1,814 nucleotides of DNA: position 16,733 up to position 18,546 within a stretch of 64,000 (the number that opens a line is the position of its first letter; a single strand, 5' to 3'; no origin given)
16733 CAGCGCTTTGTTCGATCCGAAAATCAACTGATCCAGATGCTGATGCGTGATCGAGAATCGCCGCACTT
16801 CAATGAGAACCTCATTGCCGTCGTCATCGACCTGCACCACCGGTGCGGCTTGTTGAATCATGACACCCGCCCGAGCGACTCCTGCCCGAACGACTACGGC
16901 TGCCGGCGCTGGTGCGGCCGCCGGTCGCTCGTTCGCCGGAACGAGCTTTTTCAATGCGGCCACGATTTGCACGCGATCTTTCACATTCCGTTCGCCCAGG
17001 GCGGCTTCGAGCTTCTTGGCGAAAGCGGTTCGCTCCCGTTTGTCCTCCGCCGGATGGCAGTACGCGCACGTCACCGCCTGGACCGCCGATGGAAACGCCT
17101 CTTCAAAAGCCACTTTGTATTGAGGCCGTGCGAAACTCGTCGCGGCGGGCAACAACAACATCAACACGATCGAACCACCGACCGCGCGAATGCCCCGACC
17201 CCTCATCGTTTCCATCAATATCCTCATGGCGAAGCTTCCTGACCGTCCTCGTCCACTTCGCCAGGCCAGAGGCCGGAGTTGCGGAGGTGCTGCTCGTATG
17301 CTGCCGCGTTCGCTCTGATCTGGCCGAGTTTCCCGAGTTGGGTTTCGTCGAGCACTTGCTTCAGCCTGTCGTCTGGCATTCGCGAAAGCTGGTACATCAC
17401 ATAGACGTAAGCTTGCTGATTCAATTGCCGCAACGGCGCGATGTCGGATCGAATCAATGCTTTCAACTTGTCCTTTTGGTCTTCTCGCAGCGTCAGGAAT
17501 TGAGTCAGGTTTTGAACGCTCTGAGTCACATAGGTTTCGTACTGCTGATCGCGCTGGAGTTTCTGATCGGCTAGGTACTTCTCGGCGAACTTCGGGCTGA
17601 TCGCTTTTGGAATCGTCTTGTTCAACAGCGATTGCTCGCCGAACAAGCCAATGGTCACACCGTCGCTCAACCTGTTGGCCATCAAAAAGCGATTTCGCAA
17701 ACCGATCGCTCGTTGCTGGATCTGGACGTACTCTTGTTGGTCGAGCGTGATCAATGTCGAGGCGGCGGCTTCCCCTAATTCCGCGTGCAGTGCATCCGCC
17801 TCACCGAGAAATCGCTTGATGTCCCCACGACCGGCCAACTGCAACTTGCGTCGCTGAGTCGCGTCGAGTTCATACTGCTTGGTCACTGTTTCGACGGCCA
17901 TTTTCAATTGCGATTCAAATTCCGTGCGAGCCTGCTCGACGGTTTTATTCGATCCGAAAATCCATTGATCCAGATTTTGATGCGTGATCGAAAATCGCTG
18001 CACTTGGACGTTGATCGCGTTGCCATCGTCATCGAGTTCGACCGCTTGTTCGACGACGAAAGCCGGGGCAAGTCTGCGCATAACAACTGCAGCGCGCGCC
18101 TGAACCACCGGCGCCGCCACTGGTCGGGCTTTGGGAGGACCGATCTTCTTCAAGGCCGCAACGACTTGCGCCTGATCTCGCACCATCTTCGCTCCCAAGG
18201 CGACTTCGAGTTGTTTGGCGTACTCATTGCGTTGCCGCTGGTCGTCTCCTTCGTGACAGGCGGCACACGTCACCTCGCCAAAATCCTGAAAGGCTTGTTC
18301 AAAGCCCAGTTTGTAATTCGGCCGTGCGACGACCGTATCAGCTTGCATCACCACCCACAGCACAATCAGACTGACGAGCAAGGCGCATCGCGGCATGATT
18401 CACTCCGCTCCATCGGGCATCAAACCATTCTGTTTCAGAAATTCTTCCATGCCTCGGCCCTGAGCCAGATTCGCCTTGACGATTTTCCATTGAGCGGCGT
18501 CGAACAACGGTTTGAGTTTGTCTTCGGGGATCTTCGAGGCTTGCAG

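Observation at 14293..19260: Five tandem paralogs share a ~250-aa module with an invariant (A/I)GRGD(I/M)KR motif and LTxxQ-like repeats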

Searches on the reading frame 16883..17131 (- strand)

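Call 65: search_protein_families(library=pfam, proteins=[window:16883-17131:-], max_evalue=10)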
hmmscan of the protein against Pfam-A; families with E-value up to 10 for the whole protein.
window:16883-17131:- (83 aa): 3 families
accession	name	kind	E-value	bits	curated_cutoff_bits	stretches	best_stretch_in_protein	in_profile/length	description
PF08161.18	RRP12_HEAT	-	0.003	17.4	26.8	1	23-71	199-248/290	Ribosomal RNA-processing protein 12, HEAT repeats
PF21457.3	zf-CCCH_2-like_3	-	0.11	12.6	27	1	21-31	15-25/29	RNA-binding, Nab2-type zinc finger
PF03150.19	CCP_MauG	-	0.13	13.3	25.6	1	11-51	13-54/149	Di-haem cytochrome c peroxidase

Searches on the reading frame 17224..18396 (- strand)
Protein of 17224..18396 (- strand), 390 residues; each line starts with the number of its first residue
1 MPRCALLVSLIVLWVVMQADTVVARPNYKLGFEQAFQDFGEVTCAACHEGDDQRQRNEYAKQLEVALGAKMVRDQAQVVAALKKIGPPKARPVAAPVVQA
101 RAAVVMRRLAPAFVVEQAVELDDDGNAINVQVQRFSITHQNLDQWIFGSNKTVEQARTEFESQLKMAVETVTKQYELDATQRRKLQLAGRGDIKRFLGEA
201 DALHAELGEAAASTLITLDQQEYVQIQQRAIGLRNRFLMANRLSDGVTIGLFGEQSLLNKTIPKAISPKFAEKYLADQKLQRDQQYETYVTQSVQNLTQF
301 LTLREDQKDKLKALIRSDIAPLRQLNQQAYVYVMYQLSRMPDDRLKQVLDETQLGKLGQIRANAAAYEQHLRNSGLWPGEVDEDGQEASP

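Call 4: search_protein_families(library=pfam, proteins=[window:17224-18396:-], max_evalue=1)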
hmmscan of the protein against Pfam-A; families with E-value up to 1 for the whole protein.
window:17224-18396:- (390 aa): 1 family
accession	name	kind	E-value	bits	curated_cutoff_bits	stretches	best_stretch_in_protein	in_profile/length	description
PF23441.1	SDR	-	0.11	12.3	27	1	41-146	62-161/258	SDR-like rossmann domain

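Call 6: find_homologous_proteins(query=window:17224-18396:-)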
Query window:17224-18396:- (390 aa): 22 proteins with E <= 0.001 among 8000 candidates.
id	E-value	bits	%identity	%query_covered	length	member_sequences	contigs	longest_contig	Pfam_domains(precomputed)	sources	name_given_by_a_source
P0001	4.0e-250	847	100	100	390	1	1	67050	-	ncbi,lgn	-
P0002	7.5e-104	366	49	97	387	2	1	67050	-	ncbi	-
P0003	5.1e-48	182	44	64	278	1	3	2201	-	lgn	-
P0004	3.1e-26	111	33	67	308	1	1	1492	-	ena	-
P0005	3.6e-24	104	29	69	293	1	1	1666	-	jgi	jgi:hypothetical protein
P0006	5.5e-24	103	31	71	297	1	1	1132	-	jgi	jgi:hypothetical protein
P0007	1.0e-21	96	30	68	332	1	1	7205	-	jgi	jgi:hypothetical protein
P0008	5.3e-21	93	29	65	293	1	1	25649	-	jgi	jgi:hypothetical protein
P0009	1.5e-20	92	29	72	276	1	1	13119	-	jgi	jgi:hypothetical protein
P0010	3.0e-20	91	28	61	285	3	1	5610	-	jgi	-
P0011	4.0e-20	90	28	77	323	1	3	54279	-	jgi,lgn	-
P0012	3.0e-19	88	30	62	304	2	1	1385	-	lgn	-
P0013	7.9e-19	86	30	63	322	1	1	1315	-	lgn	-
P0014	2.2e-17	82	29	68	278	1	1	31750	-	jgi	jgi:hypothetical protein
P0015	1.1e-15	76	30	68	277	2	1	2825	-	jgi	jgi:hypothetical protein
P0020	4.7e-6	44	28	33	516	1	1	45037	PF13174.13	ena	-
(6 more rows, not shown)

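Call 12: search_protein_families(library=ncbifam, proteins=[window:17224-18396:-], max_evalue=1)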
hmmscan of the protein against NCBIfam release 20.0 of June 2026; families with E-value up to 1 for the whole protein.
window:17224-18396:- (390 aa): 0 families

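Call 13: find_encoding_contigs(protein=P0001, flank=10000, max_places=3)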
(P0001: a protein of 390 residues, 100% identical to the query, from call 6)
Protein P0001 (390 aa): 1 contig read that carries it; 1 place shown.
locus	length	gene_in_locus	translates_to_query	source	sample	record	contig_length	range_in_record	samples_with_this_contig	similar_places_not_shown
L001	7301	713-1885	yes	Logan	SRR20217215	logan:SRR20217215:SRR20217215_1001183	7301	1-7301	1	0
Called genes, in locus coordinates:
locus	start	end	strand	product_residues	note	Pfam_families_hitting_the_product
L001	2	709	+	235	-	?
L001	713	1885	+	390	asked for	-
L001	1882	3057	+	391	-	-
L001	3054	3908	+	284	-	-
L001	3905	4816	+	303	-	-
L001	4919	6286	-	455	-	-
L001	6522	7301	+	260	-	?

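Call 14: find_encoding_contigs(protein=P0011, flank=10000, max_places=3)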
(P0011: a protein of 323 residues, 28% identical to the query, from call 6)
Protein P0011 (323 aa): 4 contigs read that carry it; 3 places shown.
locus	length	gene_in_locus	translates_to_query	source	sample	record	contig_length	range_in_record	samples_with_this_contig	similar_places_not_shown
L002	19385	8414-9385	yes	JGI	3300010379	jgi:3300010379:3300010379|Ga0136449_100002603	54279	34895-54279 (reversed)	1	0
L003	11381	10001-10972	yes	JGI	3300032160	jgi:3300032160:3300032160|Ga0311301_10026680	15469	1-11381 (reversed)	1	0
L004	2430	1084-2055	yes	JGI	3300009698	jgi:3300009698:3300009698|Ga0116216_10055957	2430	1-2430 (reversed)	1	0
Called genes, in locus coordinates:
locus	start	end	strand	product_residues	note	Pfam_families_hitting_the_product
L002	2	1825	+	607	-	?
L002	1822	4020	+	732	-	-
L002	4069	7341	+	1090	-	-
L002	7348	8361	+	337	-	-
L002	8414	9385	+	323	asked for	-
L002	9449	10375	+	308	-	-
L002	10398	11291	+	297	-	-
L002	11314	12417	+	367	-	-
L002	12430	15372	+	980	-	PF00085:Thioredoxin, PF00578:AhpC-TSA, PF08534:Redoxin, PF13098:Thioredoxin_2 (weak), PF13905:Thioredoxin_8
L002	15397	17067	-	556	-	PF00528:BPD_transp_1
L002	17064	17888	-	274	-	PF01261:AP_endonuc_2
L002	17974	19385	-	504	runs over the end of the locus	PF00989:PAS (weak), PF13188:PAS_8 (weak), PF08448:PAS_4, PF13426:PAS_9, PF00512:HisKA (weak), PF02518:HATPase_c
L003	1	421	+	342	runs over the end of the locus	PF20030:bpMoxR, PF07726:AAA_3, PF07728:AAA_5, PF17863:AAA_lid_2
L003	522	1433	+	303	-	PF01882:DUF58, PF13519:VWA_2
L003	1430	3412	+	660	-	PF07584:BatA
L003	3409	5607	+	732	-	-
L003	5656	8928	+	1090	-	-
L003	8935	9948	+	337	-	-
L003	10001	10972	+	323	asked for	-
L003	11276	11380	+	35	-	?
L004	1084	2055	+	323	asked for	-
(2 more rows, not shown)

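Call 18: search_protein_families(library=pfam, proteins=[L002:11299-12417:+, L002:1822-4020:+], max_evalue=0.01)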
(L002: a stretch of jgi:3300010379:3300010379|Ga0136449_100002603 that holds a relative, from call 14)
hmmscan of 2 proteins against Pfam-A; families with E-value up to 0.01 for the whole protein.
L002:11299-12417:+ (372 aa): 1 family
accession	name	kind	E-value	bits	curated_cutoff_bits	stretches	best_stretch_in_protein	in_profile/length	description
PF13243.12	SQHop_cyclase_C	-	0.00081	19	26.1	0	62-135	156-225/319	Squalene-hopene cyclase C-terminal domain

L002:1822-4020:+ (732 aa): 0 families

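Call 53: search_protein_families(library=ncbifam, proteins=[L003:1430-3412:+, L002:1822-4020:+, L002:4069-7341:+, L002:7348-8361:+, L002:11314-12417:+, L002:12430-15372:+, L003:522-1433:+], max_evalue=0.01)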
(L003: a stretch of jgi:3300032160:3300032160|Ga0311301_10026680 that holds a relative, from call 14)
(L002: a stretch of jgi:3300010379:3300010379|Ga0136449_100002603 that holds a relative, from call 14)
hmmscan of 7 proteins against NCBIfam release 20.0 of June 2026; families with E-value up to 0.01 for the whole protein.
L003:1430-3412:+ (660 aa): 1 family
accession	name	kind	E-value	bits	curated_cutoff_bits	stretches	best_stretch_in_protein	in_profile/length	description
TIGR02226.1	two_anch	domain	4.4e-22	78.2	23.05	1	1-78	1-78/82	N-terminal double-transmembrane domain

L002:1822-4020:+ (732 aa): 0 families

L002:4069-7341:+ (1090 aa): 0 families

L002:7348-8361:+ (337 aa): 0 families

L002:11314-12417:+ (367 aa): 1 family
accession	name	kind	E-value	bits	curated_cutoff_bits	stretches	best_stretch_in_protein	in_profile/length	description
TIGR01507.1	hopene_cyclase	equivalog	0.0064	14.9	431.1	0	49-128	463-538/640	squalene--hopene cyclase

L002:12430-15372:+ (980 aa): 18 families
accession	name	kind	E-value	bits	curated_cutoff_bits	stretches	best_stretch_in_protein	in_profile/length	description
NF002854.0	PRK03147.1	subfamily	1.5e-28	99.8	170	1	830-954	36-159/176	thiol-disulfide oxidoreductase ResA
NF041202.1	StoA_CxxC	exception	3e-19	69.5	210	1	838-963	35-158/163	endospore biogenesis thiol-disulfide oxidoreductase StoA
NF041054.1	WAxxUGC_long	equivalog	2.2e-13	50.2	300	1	828-949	76-196/354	ResA-like WAxxUGC motif-containing protein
NF047696.1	ThlDiSintTplARhiz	equivalog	2.8e-12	46.9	230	1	838-945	79-191/219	thiol:disulfide interchange protein TlpA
TIGR01068.1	thioredoxin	equivalog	3.3e-12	46.5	96.8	1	854-903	11-59/101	thioredoxin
TIGR00385.1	dsbE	subfamily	3.2e-10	39.9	123.15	1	820-953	24-156/173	DsbE family thiol:disulfide interchange protein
NF008229.0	PRK10996.1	equivalog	1.7e-08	34.3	125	1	857-926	52-118/141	thioredoxin TrxC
NF011941.0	PRK15412.1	equivalog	3.3e-08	33.3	359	1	818-947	27-155/185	thiol:disulfide interchange protein DsbE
NF010625.0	PRK14018.1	equivalog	7.3e-07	28.1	522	1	857-953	57-158/521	bifunctional peptide-methionine (S)-S-oxide reductase MsrA/peptide-methionine (R)-S-oxide reductase MsrB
NF047697.1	ThioredTrxAClost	equivalog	1e-06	28.8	140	1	853-901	13-60/105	thioredoxin TrxA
NF038285.1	deiodinase_rel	hypoth_equivalog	2.6e-06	27.2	250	1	827-900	173-246/347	deiodinase family protein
TIGR01126.1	pdi_dom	equivalog_domain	3.1e-06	27.4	107.2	1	854-906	11-63/105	protein disulfide-isomerase domain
NF006898.0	PRK09381.1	equivalog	6.3e-06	26.5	138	1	855-889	19-53/109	thioredoxin TrxA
TIGR01130.1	ER_PDI_fam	subfamily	0.00011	21.9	344.25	1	856-904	17-409/476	protein disulfide-isomerase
NF040769.1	SelL_rel_redox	subfamily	0.00037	20.2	120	1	836-923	3-91/173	SelL-related redox protein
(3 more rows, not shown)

L003:522-1433:+ (303 aa): 0 families

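Call 54: search_protein_families(library=pfam, proteins=[L003:1430-3412:+, L002:4069-7341:+, L002:7348-8361:+, L002:12430-15372:+], max_evalue=0.01)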
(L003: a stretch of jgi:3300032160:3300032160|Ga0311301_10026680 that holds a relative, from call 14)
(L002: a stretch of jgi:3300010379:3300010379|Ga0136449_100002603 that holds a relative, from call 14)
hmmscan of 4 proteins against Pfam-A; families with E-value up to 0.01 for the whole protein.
L003:1430-3412:+ (660 aa): 1 family
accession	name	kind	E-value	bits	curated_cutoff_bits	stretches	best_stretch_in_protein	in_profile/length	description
PF07584.16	BatA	-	5.6e-17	62.4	25.9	1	1-76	1-77/77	Aerotolerance regulator N-terminal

L002:4069-7341:+ (1090 aa): 0 families

L002:7348-8361:+ (337 aa): 0 families

L002:12430-15372:+ (980 aa): 5 families
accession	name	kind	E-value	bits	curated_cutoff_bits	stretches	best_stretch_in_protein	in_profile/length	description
PF08534.16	Redoxin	-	6.6e-25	88.1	26.6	1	832-957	2-139/148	Redoxin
PF00578.27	AhpC-TSA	-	2.6e-24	86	26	1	832-948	1-122/124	AhpC/TSA family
PF13905.12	Thioredoxin_8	-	5.2e-15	56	27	1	858-947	2-94/94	Thioredoxin-like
PF00085.26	Thioredoxin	-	8.3e-11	42.3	23.5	1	853-905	14-65/103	Thioredoxin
PF13098.12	Thioredoxin_2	-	0.00039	21.2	27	1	856-953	4-93/104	Thioredoxin-like domain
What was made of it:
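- Closest known: Bacteroides aerotolerance. Different: Big, Up and the family proteins have no detectable similarity to BatC, BatD or BatE (no Pfam hits, calls 4 and 54).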

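Call 74: search_protein_families(library=padloc, proteins=[window:17224-18396:-, L002:1822-4020:+, L003:1430-3412:+], max_evalue=0.01)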
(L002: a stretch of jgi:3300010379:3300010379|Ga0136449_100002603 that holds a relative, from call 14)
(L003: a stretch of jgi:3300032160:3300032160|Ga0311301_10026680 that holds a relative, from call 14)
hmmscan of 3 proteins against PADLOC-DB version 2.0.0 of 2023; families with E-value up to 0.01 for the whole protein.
window:17224-18396:- (390 aa): 0 families

L002:1822-4020:+ (732 aa): 0 families

L003:1430-3412:+ (660 aa): 0 families

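Call 78: search_protein_families(library=pfam, proteins=[P0020], max_evalue=0.01)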
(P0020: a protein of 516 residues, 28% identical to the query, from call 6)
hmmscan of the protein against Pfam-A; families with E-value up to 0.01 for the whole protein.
P0020 (516 aa): 3 families
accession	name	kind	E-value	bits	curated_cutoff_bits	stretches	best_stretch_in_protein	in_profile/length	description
PF13174.12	TPR_6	-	2.3e-05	25.2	26.3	0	61-89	4-32/33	Tetratricopeptide repeat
PF13525.12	YfiO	-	0.0045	17.2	25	0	33-90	18-75/203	Outer membrane lipoprotein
PF13428.12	TPR_14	-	0.0053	17.8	23.5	0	29-62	10-43/44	Tetratricopeptide repeat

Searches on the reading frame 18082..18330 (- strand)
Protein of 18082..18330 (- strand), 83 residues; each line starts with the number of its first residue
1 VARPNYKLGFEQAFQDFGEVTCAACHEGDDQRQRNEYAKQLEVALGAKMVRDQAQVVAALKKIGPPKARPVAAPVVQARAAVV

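Call 65: search_protein_families(library=pfam, proteins=[window:18082-18330:-], max_evalue=10)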
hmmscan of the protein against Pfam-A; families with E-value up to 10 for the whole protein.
window:18082-18330:- (83 aa): 3 families
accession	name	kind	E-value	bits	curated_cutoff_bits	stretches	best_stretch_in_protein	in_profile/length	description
PF18040.7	BPA_C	-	0.035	14.6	26.2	1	22-59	42-79/95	beta porphyranase A C-terminal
PF07102.17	YbcO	-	0.072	13.5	29.9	1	9-55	39-86/92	Putative nuclease YbcO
PF18039.7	UBA_6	-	0.22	12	23.5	1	52-65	14-27/42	UBA-like domain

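Call 66: search_solved_structures(query=window:18082-18330:-, max_evalue=10, show_alignments=2)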
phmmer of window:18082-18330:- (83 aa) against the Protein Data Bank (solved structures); distinct sequences matched with E-value up to 10: 4.
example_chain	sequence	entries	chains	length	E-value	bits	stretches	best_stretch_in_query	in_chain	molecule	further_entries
8z82_C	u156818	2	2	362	0.0058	20.5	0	16-40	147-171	Photosynthetic reaction center cytochrome c subunit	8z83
3i8b_A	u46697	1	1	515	1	13.3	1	14-74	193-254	Xylulose kinase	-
1gyo_A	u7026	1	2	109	3.6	11.6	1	5-36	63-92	CYTOCHROME C3, A DIMERIC CLASS III C-TYPE CYTOCHROME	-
2pg3_A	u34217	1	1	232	3.8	11.5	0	12-48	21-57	Queuosine biosynthesis protein queC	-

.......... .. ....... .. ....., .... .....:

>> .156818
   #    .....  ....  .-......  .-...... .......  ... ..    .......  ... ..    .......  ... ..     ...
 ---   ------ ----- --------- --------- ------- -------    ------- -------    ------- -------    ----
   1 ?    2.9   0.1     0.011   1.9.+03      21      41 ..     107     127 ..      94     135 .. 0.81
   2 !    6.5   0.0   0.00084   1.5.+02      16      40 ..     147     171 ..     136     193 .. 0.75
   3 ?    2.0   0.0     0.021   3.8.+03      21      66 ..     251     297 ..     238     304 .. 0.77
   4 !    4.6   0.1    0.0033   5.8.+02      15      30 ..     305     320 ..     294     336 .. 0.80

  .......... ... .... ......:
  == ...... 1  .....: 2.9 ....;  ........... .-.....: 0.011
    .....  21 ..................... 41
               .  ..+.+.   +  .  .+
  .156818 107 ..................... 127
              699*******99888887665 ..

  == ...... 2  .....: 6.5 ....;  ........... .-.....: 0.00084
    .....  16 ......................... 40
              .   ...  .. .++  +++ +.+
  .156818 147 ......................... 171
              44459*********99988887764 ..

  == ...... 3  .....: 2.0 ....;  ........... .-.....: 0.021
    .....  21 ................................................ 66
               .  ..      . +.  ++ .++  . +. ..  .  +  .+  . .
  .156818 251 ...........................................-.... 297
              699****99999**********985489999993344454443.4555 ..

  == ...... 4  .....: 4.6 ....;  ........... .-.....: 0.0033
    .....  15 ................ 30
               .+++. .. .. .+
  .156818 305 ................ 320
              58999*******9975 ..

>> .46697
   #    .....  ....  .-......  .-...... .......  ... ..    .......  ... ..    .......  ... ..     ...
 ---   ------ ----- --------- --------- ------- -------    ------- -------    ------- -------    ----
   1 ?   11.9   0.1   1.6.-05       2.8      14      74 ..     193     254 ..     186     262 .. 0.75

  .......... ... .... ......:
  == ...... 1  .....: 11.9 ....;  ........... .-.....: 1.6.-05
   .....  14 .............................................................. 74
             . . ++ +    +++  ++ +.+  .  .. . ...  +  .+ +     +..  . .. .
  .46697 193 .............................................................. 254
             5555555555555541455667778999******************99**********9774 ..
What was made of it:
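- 17224..18396 (-): P4, family paralog (390 aa) with the same N-terminal extension. CAACH lies at aa 44-48 (nt 18253-18267). P4 is 49% identical to P3. The extension shows only motif-level similarity to multihaem cytochrome c sites (call 66).
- On c-type cytochrome (P3/P4 N-terminal extension): The PDB search gives only motif-level matches to four haem sites of one tetrahaem subunit (call 66).
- Closest known: Periplasmic c-type cytochrome domains. Same: Its local context, (V)TCxxCHxG(D/E), resembles haem sites of a reaction-centre tetrahaem cytochrome (call 66).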
